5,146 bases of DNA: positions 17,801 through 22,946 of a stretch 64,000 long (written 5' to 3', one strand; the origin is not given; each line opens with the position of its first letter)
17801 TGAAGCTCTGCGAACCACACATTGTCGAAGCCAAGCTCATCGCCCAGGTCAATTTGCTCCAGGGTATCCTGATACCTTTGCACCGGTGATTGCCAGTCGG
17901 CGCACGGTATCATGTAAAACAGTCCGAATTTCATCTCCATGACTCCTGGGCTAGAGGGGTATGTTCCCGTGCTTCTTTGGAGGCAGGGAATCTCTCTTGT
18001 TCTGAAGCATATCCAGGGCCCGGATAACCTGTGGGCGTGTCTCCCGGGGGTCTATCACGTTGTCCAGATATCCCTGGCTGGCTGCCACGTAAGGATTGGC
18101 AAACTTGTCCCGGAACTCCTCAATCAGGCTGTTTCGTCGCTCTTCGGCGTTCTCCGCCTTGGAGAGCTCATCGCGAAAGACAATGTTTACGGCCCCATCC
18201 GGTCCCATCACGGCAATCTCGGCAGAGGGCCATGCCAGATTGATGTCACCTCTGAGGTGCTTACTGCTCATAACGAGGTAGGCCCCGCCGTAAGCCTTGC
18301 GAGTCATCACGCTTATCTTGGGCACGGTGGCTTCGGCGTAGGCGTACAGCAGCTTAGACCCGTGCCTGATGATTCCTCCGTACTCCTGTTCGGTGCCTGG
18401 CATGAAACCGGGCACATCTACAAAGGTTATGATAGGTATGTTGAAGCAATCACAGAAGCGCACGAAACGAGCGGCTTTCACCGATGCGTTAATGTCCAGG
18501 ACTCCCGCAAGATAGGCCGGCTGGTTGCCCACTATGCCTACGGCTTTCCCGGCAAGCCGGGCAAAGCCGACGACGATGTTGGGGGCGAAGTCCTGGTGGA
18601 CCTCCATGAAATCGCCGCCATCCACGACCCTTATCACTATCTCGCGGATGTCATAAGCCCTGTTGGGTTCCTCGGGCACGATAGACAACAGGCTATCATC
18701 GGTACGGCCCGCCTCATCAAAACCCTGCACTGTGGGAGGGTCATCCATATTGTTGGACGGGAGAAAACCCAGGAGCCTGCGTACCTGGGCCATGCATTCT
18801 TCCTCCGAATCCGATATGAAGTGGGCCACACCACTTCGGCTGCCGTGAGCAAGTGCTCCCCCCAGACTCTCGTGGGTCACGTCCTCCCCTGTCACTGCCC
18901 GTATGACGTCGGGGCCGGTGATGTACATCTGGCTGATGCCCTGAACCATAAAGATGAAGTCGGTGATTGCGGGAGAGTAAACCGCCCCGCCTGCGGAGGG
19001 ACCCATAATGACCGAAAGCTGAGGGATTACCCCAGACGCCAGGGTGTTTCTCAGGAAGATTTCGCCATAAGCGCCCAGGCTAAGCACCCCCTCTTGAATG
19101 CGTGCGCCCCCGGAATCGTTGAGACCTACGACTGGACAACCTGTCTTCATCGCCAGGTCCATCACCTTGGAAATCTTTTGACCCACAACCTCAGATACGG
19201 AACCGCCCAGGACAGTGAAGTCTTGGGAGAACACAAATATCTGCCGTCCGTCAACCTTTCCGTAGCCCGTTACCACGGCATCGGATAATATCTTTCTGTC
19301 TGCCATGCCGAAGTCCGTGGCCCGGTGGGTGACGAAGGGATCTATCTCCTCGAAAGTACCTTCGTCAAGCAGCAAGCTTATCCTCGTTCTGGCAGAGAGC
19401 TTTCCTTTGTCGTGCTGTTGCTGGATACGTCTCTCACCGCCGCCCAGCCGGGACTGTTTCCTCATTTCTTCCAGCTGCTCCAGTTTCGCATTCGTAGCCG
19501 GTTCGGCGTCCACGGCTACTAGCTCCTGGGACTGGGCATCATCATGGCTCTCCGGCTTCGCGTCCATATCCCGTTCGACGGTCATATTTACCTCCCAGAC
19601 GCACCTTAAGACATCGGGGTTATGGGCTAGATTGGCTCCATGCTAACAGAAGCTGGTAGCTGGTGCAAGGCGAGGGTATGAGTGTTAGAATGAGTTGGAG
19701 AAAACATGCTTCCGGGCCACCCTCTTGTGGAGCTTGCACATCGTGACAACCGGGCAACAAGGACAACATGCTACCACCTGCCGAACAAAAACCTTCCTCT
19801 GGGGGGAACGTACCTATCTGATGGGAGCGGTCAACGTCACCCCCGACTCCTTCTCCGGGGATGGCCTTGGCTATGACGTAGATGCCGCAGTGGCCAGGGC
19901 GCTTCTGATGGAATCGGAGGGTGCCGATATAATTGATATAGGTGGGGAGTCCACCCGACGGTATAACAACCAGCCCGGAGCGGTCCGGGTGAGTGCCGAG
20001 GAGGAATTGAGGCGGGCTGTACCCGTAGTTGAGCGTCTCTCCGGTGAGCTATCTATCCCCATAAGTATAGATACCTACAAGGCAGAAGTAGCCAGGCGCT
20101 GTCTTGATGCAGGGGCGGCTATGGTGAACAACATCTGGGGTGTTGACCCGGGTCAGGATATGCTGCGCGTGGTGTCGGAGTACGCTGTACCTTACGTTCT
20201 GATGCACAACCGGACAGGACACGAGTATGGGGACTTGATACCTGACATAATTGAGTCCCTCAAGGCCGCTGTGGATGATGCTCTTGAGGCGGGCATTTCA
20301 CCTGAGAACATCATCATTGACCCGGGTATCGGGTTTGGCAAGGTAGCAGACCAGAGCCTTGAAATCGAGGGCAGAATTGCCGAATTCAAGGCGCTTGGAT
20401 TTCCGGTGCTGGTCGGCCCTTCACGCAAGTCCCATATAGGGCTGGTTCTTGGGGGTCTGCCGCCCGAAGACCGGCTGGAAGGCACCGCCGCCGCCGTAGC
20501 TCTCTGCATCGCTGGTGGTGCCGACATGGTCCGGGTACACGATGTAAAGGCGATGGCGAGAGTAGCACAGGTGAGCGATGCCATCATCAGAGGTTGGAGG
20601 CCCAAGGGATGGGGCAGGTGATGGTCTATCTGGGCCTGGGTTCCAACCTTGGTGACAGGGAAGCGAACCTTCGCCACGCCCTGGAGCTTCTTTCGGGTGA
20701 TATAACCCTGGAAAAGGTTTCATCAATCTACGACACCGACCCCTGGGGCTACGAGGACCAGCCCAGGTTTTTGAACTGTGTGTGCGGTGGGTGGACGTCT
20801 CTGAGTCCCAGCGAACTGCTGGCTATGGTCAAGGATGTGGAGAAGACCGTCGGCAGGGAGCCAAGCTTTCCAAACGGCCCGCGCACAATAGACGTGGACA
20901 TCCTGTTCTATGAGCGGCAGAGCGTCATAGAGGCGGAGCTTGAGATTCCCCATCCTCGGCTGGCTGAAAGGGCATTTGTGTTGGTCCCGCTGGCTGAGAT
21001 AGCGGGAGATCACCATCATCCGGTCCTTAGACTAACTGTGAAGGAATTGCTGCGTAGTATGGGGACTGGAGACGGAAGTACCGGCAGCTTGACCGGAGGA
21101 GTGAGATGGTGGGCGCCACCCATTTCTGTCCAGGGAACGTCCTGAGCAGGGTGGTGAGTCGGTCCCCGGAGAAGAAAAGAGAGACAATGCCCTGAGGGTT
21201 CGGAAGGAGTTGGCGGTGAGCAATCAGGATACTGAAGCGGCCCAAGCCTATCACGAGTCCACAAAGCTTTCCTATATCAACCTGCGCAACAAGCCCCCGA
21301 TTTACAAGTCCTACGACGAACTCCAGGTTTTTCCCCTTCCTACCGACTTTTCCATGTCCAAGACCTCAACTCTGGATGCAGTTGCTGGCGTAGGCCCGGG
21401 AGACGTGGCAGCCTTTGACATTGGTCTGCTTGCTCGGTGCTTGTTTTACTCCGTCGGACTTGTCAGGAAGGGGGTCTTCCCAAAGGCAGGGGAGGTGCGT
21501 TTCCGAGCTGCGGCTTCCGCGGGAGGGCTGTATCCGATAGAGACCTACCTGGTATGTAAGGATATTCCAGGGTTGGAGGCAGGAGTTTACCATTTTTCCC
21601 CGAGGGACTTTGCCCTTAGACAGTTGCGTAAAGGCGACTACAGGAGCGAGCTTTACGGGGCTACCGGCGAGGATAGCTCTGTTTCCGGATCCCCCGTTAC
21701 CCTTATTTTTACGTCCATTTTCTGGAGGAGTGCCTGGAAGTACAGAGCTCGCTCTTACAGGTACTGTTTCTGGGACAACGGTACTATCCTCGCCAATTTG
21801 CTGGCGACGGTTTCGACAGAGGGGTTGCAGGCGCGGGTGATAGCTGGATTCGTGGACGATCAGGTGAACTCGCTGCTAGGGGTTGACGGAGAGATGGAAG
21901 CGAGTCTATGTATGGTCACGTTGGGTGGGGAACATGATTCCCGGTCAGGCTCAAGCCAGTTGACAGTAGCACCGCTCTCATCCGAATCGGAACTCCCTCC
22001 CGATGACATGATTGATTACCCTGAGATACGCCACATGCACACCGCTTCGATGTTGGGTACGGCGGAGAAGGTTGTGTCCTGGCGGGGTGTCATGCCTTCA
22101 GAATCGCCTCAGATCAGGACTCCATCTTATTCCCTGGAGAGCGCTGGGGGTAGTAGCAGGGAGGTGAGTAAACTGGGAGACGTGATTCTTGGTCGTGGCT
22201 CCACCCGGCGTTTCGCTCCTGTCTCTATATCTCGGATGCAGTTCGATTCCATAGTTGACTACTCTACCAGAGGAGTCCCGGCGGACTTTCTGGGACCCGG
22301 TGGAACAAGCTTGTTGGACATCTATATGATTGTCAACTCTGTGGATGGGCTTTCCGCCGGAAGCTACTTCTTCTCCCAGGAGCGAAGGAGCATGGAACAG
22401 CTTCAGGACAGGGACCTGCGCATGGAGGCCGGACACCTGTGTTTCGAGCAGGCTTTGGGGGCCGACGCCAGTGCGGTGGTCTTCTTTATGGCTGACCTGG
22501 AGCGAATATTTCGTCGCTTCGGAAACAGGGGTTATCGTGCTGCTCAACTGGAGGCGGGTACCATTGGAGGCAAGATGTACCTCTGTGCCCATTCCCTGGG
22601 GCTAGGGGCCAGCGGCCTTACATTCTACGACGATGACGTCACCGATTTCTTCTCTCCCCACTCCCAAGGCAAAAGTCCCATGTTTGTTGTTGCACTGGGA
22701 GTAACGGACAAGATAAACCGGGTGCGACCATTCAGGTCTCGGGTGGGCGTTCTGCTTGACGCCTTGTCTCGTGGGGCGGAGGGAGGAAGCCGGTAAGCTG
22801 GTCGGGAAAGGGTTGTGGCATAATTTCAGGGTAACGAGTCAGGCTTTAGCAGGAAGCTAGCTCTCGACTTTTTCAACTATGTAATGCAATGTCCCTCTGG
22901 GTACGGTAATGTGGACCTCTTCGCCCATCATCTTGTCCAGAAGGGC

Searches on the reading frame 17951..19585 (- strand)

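Call 68: search_protein_families(library=pfam, proteins=[window:17951-19585:-], max_evalue=0.00001)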
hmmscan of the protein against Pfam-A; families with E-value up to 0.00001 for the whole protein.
window:17951-19585:- (544 aa): 2 families
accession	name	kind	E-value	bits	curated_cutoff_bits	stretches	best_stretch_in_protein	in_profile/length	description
PF01039.27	Carboxyl_trans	-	3e-195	650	22.3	1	56-542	1-493/493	Carboxyl transferase domain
PF03255.19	ACCA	-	1.1e-11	45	23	1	328-481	81-242/310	Acetyl co-enzyme A carboxylase carboxyltransferase-like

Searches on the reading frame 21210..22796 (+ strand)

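Call 68: search_protein_families(library=pfam, proteins=[window:21210-22796:+], max_evalue=0.00001)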
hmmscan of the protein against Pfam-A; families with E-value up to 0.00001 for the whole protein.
window:21210-22796:+ (528 aa): 1 family
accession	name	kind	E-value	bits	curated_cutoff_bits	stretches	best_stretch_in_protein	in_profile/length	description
PF00881.29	Nitroreductase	-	3.5e-20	73.3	23.5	2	99-239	28-166/167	Nitroreductase family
